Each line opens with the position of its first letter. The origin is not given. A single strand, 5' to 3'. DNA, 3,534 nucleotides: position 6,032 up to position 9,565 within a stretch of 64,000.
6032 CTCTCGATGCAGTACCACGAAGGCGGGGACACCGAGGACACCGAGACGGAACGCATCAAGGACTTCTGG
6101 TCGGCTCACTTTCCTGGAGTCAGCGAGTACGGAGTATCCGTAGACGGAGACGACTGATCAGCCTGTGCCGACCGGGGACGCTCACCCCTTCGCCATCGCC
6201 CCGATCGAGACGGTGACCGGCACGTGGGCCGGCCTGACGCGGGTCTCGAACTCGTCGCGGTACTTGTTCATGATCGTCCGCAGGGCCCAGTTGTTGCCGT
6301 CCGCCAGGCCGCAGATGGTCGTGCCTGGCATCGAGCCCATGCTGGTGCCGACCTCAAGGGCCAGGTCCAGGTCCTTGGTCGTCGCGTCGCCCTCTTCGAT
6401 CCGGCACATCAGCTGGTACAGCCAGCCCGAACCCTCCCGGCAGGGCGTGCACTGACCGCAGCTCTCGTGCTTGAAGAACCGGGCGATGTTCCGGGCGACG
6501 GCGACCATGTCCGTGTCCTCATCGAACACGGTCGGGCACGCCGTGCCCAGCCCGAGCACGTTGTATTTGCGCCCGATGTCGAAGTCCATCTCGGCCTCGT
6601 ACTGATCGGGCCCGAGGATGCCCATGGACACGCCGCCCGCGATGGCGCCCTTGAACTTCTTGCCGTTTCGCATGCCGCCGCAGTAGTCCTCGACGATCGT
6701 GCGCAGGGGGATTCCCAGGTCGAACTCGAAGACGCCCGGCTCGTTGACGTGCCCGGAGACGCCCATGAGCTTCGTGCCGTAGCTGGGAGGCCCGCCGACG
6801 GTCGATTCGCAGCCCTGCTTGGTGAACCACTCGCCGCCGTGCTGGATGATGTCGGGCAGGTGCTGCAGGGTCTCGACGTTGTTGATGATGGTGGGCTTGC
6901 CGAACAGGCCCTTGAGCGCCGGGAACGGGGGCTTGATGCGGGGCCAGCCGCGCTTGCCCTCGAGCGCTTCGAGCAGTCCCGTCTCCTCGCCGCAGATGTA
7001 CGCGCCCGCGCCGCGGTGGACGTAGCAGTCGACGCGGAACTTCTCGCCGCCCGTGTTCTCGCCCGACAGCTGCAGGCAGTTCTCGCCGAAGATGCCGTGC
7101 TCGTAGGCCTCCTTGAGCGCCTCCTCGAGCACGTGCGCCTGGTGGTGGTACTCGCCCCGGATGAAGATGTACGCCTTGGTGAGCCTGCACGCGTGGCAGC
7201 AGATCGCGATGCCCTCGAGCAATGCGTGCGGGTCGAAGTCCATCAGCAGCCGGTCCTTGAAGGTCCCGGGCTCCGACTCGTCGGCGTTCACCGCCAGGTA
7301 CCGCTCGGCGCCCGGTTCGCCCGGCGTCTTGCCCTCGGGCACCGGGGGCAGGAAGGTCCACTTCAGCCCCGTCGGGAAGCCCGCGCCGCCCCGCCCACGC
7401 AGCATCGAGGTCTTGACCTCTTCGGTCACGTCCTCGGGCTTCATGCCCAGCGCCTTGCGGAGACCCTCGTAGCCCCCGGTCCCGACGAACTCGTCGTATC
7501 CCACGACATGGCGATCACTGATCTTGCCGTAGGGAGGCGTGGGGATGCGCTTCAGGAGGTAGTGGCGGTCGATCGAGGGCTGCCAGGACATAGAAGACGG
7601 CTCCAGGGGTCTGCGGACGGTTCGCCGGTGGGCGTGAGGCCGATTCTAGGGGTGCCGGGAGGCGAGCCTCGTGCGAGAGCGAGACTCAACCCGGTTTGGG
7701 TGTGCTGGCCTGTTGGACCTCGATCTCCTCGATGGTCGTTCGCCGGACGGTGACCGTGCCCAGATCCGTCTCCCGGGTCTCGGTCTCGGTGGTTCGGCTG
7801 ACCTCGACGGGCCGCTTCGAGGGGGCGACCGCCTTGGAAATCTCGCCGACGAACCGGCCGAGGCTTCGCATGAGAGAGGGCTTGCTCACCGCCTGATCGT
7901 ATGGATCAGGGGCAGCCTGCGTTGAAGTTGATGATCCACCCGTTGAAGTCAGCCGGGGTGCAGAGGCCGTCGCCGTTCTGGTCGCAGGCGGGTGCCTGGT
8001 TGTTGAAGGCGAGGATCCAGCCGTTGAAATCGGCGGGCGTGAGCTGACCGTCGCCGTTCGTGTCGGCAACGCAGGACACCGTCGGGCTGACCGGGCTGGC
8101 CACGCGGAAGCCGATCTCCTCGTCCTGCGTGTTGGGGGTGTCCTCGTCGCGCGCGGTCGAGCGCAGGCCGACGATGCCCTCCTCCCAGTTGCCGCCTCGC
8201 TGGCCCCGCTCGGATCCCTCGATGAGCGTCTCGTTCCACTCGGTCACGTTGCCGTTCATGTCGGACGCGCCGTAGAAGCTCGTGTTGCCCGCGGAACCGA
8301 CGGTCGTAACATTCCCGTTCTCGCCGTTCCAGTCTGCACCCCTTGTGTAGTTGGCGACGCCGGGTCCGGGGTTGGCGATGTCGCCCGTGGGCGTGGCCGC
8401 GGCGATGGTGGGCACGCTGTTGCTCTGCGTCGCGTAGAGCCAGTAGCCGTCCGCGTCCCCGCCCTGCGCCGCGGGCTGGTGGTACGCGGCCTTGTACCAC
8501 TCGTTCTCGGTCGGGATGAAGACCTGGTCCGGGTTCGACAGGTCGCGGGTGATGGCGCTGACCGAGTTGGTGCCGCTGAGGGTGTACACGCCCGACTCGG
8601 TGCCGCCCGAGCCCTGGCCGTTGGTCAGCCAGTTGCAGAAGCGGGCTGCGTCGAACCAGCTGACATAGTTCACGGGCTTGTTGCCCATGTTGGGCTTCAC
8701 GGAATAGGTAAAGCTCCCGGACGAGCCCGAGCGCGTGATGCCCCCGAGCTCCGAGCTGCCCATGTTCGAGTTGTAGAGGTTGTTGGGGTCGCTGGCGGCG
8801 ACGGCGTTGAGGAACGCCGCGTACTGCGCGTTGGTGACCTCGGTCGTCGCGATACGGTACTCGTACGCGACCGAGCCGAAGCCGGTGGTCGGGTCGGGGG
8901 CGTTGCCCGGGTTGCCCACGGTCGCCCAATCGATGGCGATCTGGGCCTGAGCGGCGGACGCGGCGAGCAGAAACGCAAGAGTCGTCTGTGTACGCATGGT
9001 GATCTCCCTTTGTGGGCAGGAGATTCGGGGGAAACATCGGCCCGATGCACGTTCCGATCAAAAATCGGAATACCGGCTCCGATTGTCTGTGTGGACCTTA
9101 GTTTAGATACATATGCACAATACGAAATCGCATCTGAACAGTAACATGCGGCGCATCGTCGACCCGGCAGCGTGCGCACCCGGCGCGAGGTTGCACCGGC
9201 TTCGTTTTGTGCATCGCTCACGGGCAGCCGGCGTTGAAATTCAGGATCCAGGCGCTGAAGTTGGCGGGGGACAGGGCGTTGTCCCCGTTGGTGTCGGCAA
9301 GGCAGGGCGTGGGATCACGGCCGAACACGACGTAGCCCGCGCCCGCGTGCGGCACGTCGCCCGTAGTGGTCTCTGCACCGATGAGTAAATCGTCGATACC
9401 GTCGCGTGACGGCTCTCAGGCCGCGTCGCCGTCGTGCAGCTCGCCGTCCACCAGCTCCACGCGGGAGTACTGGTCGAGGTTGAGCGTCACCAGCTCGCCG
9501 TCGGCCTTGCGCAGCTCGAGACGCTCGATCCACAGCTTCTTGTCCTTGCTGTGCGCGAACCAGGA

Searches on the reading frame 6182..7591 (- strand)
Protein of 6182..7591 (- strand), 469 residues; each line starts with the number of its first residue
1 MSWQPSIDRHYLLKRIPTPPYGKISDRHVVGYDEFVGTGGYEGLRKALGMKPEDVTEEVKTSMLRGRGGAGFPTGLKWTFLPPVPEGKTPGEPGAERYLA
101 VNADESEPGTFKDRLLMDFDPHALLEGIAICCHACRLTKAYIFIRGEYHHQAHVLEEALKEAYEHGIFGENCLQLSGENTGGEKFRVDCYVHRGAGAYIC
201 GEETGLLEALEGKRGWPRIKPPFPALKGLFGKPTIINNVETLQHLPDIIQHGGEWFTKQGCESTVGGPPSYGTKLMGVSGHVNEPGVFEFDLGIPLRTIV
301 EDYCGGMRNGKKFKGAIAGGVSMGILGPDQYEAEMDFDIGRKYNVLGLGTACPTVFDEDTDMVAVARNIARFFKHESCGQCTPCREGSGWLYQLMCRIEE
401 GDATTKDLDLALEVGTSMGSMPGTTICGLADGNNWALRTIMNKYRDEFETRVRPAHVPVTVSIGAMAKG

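Call 20: find_encoding_contigs(protein=window:6182-7591:-, flank=10000, max_places=4)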
Protein window:6182-7591:- (469 aa): no gene with exactly this product is on record in the collection.

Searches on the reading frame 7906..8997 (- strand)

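Call 3: search_protein_families(library=ncbifam, proteins=[window:7906-8997:-], max_evalue=0.01)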
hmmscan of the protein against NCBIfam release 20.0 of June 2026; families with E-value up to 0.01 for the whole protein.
window:7906-8997:- (363 aa): 6 families
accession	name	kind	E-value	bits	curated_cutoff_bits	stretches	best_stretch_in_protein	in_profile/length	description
NF041540.1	dockerin_GC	domain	3.7e-09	36.8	29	1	309-362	1-67/67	GC-type dockerin domain-anchored protein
TIGR03525.2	GldK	equivalog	1.1e-06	28.3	350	0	97-258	210-337/408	T9SS ring complex lipoprotein PorK/GldK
TIGR03440.2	egtB_TIGR03440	equivalog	1.5e-06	27.5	360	1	161-300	295-413/413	ergothioneine biosynthesis protein EgtB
TIGR03524.1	GldJ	equivalog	7.1e-05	21.7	458.2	0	49-127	96-181/559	gliding motility lipoprotein GldJ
NF041186.1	SenA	equivalog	0.00012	21.6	420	0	46-124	203-288/382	selenoneine synthase SenA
NF051459.1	pyoverdine_PvdO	equivalog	0.0053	15.9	500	0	265-300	242-277/280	dihydropyoverdine dehydrogenase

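Call 4: search_protein_families(library=pfam, proteins=[window:7906-8997:-], max_evalue=0.01)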
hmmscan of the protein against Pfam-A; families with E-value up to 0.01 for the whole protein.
window:7906-8997:- (363 aa): 2 families
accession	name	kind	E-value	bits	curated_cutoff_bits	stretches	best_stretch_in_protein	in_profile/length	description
PF03781.23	FGE-sulfatase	-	6.6e-23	82.1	23.3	1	46-300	36-254/255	Sulfatase-modifying factor enzyme 1-like domain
PF00036.39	EF-hand_1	-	0.0015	18.3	25.4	0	311-325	9-23/29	EF hand domain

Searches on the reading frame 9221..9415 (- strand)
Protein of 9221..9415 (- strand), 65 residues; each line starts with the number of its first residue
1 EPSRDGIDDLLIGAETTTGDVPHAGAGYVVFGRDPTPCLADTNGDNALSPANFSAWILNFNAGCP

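Call 33: search_protein_families(library=pfam, proteins=[window:9221-9415:-], max_evalue=10)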
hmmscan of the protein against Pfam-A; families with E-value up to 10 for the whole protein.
window:9221-9415:- (65 aa): 1 family
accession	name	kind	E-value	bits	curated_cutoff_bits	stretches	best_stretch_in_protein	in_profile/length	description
PF01839.29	FG-GAP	-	0.0033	17.7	22.1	1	5-30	13-37/37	FG-GAP repeat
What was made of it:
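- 9218..9415 (-): Relic of a carrier gene. It holds one FG-GAP-like repeat plus a single-repeat (half) tail, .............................-stop. It has no start codon, and an in-frame stop lies directly upstream. Call 33 gives FG-GAP at 17.7 bits.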

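Call 54: search_protein_families(library=ncbifam, proteins=[window:9221-9415:-], max_evalue=0.01)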
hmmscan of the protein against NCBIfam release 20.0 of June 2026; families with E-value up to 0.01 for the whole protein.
window:9221-9415:- (65 aa): 0 families
